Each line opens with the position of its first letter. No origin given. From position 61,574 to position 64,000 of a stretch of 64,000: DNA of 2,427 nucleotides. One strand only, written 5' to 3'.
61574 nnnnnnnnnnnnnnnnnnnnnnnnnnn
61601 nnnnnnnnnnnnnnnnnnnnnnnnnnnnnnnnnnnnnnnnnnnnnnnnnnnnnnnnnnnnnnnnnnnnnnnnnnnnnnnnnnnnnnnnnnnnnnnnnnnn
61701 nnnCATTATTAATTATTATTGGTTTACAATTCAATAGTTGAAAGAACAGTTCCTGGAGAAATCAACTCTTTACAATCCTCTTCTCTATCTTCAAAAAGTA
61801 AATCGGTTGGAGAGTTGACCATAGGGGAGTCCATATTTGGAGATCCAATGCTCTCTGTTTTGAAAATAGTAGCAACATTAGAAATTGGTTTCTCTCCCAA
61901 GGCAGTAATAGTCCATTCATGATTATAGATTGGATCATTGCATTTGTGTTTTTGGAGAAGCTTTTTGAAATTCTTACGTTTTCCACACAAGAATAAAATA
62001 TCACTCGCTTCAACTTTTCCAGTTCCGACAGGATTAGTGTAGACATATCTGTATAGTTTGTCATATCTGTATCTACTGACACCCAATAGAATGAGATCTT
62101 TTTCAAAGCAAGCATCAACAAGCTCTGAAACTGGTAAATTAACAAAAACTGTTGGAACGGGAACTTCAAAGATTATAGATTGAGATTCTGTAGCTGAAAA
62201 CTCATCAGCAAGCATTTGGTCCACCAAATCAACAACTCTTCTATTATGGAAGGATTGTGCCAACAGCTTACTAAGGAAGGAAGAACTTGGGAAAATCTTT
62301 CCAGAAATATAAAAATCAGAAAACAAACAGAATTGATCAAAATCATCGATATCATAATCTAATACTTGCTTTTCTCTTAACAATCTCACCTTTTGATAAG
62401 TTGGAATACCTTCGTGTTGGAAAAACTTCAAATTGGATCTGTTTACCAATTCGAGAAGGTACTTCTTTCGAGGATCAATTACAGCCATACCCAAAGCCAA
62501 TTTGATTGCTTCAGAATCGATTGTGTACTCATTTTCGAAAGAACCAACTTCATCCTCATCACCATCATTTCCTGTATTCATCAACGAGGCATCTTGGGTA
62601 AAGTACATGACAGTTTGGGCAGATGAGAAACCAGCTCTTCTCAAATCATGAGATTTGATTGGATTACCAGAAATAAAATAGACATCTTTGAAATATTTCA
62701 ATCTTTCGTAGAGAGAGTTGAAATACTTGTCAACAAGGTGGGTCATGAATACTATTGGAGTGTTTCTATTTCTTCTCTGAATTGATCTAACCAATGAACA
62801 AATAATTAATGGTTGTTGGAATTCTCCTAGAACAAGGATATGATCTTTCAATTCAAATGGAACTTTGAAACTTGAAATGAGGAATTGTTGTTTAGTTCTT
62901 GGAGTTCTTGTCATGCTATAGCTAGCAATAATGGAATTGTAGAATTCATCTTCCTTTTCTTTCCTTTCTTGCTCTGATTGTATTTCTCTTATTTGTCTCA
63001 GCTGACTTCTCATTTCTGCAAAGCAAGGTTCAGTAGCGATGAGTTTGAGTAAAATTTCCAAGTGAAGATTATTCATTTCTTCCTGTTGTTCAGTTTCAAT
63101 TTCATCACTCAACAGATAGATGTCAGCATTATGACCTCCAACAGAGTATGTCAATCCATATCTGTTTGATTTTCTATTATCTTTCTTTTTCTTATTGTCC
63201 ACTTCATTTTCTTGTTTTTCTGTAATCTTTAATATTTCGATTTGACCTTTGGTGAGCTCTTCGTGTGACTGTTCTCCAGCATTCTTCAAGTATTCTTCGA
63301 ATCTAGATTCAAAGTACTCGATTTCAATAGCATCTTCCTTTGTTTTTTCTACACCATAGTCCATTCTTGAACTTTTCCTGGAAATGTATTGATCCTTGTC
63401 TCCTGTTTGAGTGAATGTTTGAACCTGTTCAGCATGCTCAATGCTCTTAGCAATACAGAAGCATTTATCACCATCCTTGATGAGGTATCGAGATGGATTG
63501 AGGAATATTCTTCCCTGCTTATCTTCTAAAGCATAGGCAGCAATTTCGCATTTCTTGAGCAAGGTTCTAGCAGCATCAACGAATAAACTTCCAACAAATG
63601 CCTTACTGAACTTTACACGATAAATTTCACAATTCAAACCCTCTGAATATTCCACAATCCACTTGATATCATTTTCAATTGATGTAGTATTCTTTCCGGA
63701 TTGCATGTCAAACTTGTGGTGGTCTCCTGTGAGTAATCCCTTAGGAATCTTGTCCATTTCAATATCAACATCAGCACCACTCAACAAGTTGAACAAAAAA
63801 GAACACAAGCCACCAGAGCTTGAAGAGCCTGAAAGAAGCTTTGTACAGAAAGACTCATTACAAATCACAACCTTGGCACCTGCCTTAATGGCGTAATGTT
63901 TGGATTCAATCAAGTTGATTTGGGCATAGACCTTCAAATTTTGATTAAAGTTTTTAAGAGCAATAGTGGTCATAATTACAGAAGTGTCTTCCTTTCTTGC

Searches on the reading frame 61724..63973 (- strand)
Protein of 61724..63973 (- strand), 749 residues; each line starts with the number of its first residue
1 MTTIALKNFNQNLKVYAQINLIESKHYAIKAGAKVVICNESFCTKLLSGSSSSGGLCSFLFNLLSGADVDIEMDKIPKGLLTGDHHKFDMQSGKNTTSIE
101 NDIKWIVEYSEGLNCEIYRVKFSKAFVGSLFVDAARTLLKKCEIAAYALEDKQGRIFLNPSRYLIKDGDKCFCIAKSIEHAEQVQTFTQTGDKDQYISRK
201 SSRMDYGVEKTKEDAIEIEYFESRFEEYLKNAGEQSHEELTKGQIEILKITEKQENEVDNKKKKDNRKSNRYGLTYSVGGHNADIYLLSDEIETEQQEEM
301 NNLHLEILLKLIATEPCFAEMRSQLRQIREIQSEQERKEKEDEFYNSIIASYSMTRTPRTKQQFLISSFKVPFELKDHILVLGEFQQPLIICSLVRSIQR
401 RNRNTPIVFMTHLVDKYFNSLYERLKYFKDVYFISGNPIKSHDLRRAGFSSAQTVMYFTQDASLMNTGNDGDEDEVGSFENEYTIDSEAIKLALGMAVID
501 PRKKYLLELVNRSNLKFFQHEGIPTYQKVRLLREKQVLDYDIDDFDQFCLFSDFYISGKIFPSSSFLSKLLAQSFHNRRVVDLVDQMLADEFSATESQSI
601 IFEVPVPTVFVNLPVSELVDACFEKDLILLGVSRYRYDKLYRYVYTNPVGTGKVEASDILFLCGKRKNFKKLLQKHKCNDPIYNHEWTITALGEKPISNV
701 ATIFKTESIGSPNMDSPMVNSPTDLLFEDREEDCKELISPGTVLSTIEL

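Call 4: search_protein_families(library=pfam, proteins=[window:61724-63973:-], max_evalue=1)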
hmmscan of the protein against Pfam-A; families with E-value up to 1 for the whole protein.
window:61724-63973:- (749 aa): 3 families
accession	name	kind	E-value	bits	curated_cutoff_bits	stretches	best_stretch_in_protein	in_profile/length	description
PF03493.23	BK_channel_a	-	4.9e-14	52.9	26.8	2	94-144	35-85/90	Calcium-activated BK potassium channel alpha subunit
PF22614.2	Slo-like_RCK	-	6.9e-11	42.3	24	1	375-467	2-93/119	Calcium-activated potassium channel slowpoke-like RCK domain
PF02254.24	TrkA_N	-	0.015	16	23.8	0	1-38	78-115/116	TrkA-N domain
